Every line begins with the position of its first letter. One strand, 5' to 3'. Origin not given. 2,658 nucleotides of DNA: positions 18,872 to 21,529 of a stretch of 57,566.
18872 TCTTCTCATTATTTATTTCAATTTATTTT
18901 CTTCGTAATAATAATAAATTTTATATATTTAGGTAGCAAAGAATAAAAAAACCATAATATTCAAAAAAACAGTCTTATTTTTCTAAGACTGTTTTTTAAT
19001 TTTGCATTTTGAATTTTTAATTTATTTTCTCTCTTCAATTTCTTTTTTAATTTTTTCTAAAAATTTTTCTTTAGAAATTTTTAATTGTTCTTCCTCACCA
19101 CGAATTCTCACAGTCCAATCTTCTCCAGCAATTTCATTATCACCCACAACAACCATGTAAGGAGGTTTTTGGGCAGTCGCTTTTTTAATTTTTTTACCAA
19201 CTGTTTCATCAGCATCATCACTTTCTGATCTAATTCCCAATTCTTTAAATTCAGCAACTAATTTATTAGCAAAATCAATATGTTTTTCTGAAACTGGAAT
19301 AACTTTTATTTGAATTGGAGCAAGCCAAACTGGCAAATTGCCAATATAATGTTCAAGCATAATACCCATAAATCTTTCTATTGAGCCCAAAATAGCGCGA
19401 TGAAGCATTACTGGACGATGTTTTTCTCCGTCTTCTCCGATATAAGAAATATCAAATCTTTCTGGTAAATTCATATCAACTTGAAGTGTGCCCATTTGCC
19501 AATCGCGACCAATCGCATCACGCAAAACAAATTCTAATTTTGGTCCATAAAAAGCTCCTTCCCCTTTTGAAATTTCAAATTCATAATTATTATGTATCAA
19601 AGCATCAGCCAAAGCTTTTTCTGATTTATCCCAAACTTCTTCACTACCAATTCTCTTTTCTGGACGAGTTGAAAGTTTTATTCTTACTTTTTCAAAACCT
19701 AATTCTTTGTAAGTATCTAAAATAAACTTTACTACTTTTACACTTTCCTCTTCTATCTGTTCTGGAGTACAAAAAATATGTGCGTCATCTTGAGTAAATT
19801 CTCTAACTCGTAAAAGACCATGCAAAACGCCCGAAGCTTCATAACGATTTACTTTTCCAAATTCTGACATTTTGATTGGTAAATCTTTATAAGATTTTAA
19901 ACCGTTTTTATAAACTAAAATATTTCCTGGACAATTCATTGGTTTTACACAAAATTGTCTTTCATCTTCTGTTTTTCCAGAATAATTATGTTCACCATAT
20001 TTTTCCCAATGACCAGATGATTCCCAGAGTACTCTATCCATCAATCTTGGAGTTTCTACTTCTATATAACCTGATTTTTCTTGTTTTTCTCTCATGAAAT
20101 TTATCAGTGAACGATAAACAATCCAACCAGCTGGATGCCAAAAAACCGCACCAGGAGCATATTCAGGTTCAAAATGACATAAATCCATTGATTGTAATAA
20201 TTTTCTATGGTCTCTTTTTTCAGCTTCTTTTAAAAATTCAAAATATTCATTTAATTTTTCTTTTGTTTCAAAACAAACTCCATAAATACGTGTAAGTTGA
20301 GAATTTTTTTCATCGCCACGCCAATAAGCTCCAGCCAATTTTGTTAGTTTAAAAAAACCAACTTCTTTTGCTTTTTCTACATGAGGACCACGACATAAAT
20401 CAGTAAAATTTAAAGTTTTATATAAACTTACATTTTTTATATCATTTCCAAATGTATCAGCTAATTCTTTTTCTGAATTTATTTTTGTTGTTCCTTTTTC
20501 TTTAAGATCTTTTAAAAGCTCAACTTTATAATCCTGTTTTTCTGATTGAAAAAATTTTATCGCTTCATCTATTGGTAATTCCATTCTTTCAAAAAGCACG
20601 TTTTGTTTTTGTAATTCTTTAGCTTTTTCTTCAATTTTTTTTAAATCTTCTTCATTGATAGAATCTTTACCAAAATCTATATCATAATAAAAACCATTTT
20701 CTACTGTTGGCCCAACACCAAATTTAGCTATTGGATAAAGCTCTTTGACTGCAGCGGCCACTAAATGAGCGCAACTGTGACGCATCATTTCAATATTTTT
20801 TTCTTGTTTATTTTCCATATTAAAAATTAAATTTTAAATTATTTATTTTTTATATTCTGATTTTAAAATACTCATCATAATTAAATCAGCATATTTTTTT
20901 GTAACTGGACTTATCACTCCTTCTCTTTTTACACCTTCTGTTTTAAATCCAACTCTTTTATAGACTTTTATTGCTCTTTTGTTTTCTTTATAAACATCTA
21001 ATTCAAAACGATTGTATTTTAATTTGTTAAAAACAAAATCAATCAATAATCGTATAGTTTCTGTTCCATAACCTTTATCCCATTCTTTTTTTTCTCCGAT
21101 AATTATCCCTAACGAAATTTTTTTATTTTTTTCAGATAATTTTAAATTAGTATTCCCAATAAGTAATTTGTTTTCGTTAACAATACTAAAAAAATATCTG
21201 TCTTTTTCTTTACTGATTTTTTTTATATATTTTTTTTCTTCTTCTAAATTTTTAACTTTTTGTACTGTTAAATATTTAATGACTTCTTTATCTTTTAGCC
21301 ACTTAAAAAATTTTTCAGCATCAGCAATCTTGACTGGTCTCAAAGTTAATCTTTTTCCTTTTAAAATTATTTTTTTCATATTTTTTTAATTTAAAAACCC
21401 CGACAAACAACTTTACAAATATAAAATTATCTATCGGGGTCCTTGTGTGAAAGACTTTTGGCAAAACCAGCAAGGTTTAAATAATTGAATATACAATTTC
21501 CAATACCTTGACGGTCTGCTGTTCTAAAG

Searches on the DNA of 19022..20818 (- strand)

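Call 12: search_rna_families(sources=[L077, L003, L059, L075, L080, L001, L002, L005, L069, L051, L047], threshold=gathering)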
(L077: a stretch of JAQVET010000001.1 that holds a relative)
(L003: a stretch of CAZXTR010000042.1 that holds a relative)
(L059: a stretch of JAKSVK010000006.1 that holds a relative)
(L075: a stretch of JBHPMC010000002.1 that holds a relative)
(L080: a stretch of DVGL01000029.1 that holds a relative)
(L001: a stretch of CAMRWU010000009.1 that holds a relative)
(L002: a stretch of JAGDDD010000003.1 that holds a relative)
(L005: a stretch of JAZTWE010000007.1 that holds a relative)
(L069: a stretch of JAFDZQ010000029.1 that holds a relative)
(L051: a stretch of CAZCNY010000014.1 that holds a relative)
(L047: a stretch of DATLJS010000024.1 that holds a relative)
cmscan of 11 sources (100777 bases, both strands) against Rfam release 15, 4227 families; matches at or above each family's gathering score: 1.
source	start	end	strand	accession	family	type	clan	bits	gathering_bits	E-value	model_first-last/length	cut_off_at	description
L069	3664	3737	+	RF00005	tRNA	Gene; tRNA;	CL00001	65.7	29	7.4e-12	1-71/71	no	tRNA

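Call 28: search_rna_families(sources=[L081, L084, L089, L110, L173, L206, L134], threshold=evalue, max_evalue=1, show_alignments=3)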
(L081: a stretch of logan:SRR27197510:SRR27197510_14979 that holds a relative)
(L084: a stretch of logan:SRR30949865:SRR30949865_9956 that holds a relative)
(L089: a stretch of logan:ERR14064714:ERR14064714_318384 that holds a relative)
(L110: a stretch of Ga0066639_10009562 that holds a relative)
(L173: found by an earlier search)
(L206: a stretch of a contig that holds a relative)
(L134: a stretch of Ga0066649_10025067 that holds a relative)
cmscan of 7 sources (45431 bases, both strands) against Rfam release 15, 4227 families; matches with E-value up to 1: 9.
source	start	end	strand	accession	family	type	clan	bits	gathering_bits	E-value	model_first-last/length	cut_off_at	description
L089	3661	3734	-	RF00005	tRNA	Gene; tRNA;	CL00001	58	29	4.4e-10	1-71/71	no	tRNA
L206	1111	1213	-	RF02625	WsnRNA46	Gene; sRNA;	-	55.7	65.3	2.3e-09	1-151/151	no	Wolbachia sRNA 46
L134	301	393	+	RF01480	rli52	Cis-reg;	-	30.6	70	0.94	1-95/95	no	Listeria sRNA rli52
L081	7242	7346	+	RF01965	RMST_4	Gene; lncRNA;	-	27.6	40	0.63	1-108/108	no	Rhabdomyosarcoma 2 associated transcript conserved region 4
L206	3698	3768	-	RF02628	Hrs1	Gene; sRNA;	-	26.5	56.4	0.44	1-74/74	no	Hfq-regulated sRNA 1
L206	2674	2769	+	RF00513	Trp_leader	Cis-reg; leader;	-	24.5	41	0.89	1-100/100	no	Tryptophan operon leader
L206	6364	6452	+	RF01625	ceN28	Gene; snRNA; snoRNA; CD-box;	-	24.1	70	0.72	1-88/88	no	Caenorhabditis snoRNA ceN28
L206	5533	5739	-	RF01295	SCARNA7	Gene; snRNA; snoRNA; scaRNA;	-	20.5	65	0.54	1-330/330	no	Small Cajal body-specific RNA 7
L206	212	382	-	RF03037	PAGEV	Gene; sRNA;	-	19.6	61.1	0.81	1-185/185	no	PAGEV RNA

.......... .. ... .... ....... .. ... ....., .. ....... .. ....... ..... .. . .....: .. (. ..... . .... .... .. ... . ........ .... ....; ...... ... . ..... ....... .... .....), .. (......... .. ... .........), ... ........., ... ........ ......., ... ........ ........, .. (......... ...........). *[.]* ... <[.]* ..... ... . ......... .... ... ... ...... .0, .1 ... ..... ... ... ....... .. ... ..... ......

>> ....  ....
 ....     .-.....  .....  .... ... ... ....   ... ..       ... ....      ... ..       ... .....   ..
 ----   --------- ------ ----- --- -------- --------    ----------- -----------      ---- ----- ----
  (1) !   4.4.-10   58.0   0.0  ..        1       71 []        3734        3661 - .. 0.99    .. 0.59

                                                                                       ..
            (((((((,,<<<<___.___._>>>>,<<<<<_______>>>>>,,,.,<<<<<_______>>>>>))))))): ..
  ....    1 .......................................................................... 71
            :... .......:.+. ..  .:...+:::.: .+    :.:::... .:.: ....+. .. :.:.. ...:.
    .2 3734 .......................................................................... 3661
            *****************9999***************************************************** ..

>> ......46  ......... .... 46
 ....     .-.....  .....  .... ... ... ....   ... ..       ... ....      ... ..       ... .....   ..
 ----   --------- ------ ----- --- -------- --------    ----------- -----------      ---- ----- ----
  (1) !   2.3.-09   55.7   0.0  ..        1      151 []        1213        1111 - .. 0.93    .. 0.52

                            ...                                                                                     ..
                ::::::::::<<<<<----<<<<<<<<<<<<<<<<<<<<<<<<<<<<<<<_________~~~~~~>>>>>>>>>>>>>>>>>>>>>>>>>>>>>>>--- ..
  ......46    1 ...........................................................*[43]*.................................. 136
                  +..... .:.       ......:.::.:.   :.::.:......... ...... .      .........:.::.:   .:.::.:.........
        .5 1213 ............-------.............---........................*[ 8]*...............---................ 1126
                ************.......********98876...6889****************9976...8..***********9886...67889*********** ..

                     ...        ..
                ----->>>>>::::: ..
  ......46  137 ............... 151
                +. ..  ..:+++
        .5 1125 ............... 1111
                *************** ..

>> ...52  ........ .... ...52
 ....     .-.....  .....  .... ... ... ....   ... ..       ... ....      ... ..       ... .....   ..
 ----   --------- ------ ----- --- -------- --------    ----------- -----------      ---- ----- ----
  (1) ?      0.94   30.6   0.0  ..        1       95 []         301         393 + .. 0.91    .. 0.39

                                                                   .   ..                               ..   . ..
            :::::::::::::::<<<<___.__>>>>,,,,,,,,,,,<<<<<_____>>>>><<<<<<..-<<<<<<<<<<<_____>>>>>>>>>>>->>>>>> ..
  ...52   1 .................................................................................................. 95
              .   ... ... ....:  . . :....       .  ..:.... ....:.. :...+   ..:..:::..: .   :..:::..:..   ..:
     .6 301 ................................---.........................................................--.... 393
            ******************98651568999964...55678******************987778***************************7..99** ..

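Call 79: search_rna_families(source=L089, start=700, end=1350, threshold=evalue, max_evalue=10, show_alignments=1)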
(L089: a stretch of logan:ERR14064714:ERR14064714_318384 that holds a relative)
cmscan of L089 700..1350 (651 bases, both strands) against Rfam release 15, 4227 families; matches with E-value up to 10: 3.
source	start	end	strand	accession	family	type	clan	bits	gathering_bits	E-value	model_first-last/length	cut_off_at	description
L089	1283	1329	+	RF04266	mir-9412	Gene; miRNA;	-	17.6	70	1.9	1-64/64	no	mir-9412 microRNA precursor family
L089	1188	1238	-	RF00462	IRES_APC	Cis-reg; IRES;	-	15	50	6.2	1-53/53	no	APC internal ribosome entry site (IRES)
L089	1042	1093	+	RF02399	NsiR1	Gene; sRNA;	-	14.4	39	4.7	1-60/60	no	Nitrogen stress-induced RNA 1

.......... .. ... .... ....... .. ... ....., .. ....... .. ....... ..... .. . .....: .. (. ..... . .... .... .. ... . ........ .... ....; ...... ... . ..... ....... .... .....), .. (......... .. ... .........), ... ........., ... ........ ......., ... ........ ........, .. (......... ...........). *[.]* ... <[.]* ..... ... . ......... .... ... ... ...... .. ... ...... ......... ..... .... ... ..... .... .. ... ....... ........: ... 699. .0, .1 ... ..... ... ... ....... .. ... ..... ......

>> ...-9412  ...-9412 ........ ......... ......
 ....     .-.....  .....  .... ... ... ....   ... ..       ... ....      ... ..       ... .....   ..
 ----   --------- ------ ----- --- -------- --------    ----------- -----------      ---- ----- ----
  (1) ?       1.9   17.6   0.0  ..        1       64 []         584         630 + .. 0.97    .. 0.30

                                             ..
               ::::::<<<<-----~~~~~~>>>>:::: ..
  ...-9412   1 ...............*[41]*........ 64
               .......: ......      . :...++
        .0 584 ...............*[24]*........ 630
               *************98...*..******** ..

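Call 80: search_rna_families(source=L206, start=5500, end=6150, threshold=evalue, max_evalue=10, show_alignments=1)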
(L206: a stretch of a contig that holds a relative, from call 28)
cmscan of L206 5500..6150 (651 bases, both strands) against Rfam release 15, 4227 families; matches with E-value up to 10: 10.
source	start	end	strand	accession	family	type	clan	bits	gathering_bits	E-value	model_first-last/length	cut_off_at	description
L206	5581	5680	+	RF01466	rli34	Gene; sRNA;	-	22.6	48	5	1-84/84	no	Listeria sRNA rli34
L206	5915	5999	+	RF01796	frnS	Gene; sRNA;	-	17.8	60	2.1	1-119/119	no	Fumarate/nitrate reductase regulator sRNA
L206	5988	6052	-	RF00649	mir-128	Gene; miRNA;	-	16.9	49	0.4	1-83/83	no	mir-128 microRNA precursor family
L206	5754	5813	-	RF04031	mir-2686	Gene; miRNA;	-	16.5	90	2.6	1-68/68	no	mir-2686 microRNA precursor family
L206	5951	6045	-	RF02620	BSnc119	Gene; sRNA;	-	15.1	115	7.1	1-90/90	no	Brucella sRNA 119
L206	5550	5708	-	RF02546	LSU_trypano_mito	Gene; rRNA;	CL00112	14.3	60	1.2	147-561/561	no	Trypanosomatid mitochondrial large subunit ribosomal RNA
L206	5571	5721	-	RF02670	scaDm46E3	Gene; snRNA; snoRNA; scaRNA;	-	13.7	61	3.9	1-137/137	no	small Cajal body-specific RNA Dm46E3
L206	5704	5764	-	RF00110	RybB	Gene; sRNA;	-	13.7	40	5.5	1-79/79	no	RybB RNA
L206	5815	5830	-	RF01687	Acido-Lenti-1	Gene; sRNA;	-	12.6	37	4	30-45/46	no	Acido-Lenti-1 RNA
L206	5533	5739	-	RF01295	SCARNA7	Gene; snRNA; snoRNA; scaRNA;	-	12.1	65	0.98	1-330/330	no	Small Cajal body-specific RNA 7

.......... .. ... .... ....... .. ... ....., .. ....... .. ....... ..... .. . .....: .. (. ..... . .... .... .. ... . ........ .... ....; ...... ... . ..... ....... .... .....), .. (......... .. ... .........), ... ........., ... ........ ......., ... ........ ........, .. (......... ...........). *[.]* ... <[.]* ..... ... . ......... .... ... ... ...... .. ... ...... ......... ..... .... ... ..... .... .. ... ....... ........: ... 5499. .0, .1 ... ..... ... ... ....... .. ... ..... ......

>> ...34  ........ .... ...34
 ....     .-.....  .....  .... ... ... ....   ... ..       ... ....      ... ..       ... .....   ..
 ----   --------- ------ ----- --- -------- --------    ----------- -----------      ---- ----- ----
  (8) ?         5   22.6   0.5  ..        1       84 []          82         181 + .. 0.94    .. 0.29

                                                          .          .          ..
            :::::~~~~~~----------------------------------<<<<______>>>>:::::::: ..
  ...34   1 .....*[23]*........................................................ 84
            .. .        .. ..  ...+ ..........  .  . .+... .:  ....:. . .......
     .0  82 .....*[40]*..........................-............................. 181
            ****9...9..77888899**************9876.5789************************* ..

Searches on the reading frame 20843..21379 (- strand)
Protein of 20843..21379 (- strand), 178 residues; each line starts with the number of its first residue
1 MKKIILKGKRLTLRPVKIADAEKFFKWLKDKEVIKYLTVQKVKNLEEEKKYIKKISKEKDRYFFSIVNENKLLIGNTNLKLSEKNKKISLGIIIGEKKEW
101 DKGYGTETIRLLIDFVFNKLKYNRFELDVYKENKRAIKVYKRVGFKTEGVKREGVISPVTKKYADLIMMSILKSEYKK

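Call 8: search_protein_families(library=pfam, proteins=[window:20843-21379:-])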
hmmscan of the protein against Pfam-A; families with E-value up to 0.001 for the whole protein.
window:20843-21379:- (178 aa): 4 families
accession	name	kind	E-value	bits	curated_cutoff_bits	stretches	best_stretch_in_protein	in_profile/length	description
PF13302.13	Acetyltransf_3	-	4.8e-28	99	25.4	1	10-146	1-138/138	Acetyltransferase (GNAT) domain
PF13420.13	Acetyltransf_4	-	1.5e-14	54.7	24.3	1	14-153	2-142/155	Acetyltransferase (GNAT) domain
PF00583.31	Acetyltransf_1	-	1.2e-09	38.9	20.7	1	48-145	21-116/116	Acetyltransferase (GNAT) family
PF13523.12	Acetyltransf_8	-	7.1e-08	32.6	27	1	19-149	4-141/145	Acetyltransferase (GNAT) domain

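Call 24: find_homologous_proteins(query=window:20843-21379:-, max_evalue=1e-20)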
Query window:20843-21379:- (178 aa): 18 proteins with E <= 1e-20 among 348 candidates.
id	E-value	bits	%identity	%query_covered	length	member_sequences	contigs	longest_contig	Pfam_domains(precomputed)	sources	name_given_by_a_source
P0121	1.2e-97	342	95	100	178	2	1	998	PF13420.14,PF13302.14,PF13523.13,PF00583.32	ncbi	-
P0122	3.5e-83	295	80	99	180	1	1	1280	PF13420.14,PF13302.14,PF13523.13,PF00583.32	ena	-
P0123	1.5e-68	248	69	100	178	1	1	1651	PF13420.14,PF13302.14,PF13523.13,PF00583.32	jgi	jgi:RimJ/RimL family protein N-acetyltransferase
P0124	1.9e-62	228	63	94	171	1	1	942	PF13420.14,PF13302.14,PF13523.13,PF00583.32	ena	-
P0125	1.3e-46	176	54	99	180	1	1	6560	PF13673.14,PF13420.14,PF13302.14,PF08445.17,PF13523.13,PF00583.32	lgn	-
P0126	3.8e-44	168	46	99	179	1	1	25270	PF13420.14,PF13302.14,PF13523.13,PF00583.32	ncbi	-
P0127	3.0e-43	165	49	99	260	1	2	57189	PF13420.14,PF13302.14,PF13508.14,PF13523.13,PF00583.32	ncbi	-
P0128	9.2e-43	164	52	100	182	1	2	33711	PF13420.14,PF13302.14,PF13523.13,PF00583.32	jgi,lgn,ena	-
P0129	1.2e-41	160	50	100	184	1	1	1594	PF13420.14,PF13302.14,PF13523.13,PF00583.32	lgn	-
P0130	1.5e-39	153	47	100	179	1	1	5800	PF13420.14,PF13302.14,PF13523.13,PF00583.32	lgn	-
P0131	1.2e-37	147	47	98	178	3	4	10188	PF13420.14,PF13302.14,PF13523.13,PF00583.32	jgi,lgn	jgi:RimJ/RimL family protein N-acetyltransferase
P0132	5.7e-37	145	45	98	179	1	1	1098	PF13420.14,PF13302.14,PF13523.13,PF00583.32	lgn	-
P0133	1.8e-36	143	46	100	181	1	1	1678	PF13420.14,PF13302.14,PF13523.13,PF00583.32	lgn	-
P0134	3.9e-34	136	46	98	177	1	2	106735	PF13420.14,PF13302.14,PF13523.13,PF00583.32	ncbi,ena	-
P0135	6.2e-33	132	45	97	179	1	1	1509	PF13420.14,PF13302.14,PF13523.13,PF00583.32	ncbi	-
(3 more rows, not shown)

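Call 39: find_encoding_contigs(protein=P0122, flank=3000, max_places=2)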
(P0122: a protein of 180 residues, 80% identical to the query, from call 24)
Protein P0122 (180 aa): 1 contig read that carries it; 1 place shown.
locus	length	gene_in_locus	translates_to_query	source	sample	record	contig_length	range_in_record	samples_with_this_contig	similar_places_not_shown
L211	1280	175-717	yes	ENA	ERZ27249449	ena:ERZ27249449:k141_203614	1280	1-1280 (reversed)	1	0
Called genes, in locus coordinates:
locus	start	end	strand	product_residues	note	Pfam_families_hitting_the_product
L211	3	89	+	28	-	?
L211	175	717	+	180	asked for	PF13302:Acetyltransf_3, PF13420:Acetyltransf_4, PF00583:Acetyltransf_1, PF13523:Acetyltransf_8 (weak)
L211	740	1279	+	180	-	?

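Call 40: find_encoding_contigs(protein=P0123, flank=3000, max_places=2)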
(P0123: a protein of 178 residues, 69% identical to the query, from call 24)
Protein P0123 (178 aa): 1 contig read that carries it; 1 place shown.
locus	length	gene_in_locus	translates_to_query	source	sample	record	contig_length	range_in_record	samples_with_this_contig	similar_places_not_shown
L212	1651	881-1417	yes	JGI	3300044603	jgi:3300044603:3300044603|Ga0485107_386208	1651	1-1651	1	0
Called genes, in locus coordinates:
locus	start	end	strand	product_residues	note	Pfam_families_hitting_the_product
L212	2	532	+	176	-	?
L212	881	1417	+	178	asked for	PF13302:Acetyltransf_3, PF13420:Acetyltransf_4, PF13523:Acetyltransf_8 (weak), PF00583:Acetyltransf_1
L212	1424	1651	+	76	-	?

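Call 61: search_protein_families(library=ncbifam, proteins=[window:20843-21379:-], max_evalue=0.00001)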
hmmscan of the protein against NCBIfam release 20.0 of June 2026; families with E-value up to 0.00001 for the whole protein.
window:20843-21379:- (178 aa): 13 families
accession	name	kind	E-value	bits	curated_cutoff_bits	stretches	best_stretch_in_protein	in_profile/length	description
TIGR03585.1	PseH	equivalog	3.9e-16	59.5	93.1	1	13-169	3-155/156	UDP-4-amino-4,6-dideoxy-N-acetyl-beta-L-altrosamine N-acetyltransferase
NF000225.3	AAC_6p_Strep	exception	5.5e-12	45.9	250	1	63-175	42-154/156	aminoglycoside 6'-N-acetyltransferase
NF011709.0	PRK15130.1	equivalog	1.1e-11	45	218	1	10-176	6-169/186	spermidine N1-acetyltransferase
NF033151.0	AAC_6p_A10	exception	1e-09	38.6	400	1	10-147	6-154/178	AAC(6')-I family aminoglycoside 6'-N-acetyltransferase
NF000431.1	AAC_6p_Ian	exception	1.1e-09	38.1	400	1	82-146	88-152/190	aminoglycoside N-acetyltransferase AAC(6')-Ian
NF000507.1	AAC_6p_Ie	exception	1.6e-09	38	450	1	17-147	14-155/201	aminoglycoside N-acetyltransferase AAC(6')-Ie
NF000016.1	AAC_6p_Im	exception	3.5e-09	37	350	1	6-147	2-154/178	aminoglycoside N-acetyltransferase AAC(6')-Im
NF033693.0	AAC_6p_Ie_fam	exception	3.8e-09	36.9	340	1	9-147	6-155/179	AAC(6')-Ie family aminoglycoside N-acetyltransferase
NF007527.0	PRK10140.1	equivalog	5.5e-09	36.1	236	1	89-156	81-147/162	N-acetyltransferase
TIGR01575.1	rimI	equivalog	1.6e-07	31.6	86.4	1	49-152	21-119/132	ribosomal protein S18-alanine N-acetyltransferase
NF012165.0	AAC_6p_set_A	equivalog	4.8e-07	29.7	280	1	94-150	96-152/177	aminoglycoside 6'-N-acetyltransferase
TIGR04431.1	N6_acetyl_AAC6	equivalog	8.1e-07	28.8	260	1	94-150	103-159/184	AacA4 family aminoglycoside N(6')-acetyltransferase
NF033074.0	AAC_6p_Ib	exception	8.8e-06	25.5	400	0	97-150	106-159/184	AAC(6')-Ib family aminoglycoside 6'-N-acetyltransferase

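Call 67: find_encoding_contigs(protein=P0121, flank=3000, max_places=3)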
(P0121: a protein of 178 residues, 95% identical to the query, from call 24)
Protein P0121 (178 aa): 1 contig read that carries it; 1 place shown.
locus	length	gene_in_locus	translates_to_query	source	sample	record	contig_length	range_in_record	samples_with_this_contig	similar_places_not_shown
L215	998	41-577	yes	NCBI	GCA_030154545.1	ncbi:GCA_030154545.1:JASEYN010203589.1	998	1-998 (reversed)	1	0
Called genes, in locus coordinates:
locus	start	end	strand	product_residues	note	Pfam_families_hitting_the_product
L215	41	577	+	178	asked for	PF13302:Acetyltransf_3, PF13420:Acetyltransf_4, PF13523:Acetyltransf_8, PF00583:Acetyltransf_1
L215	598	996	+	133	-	?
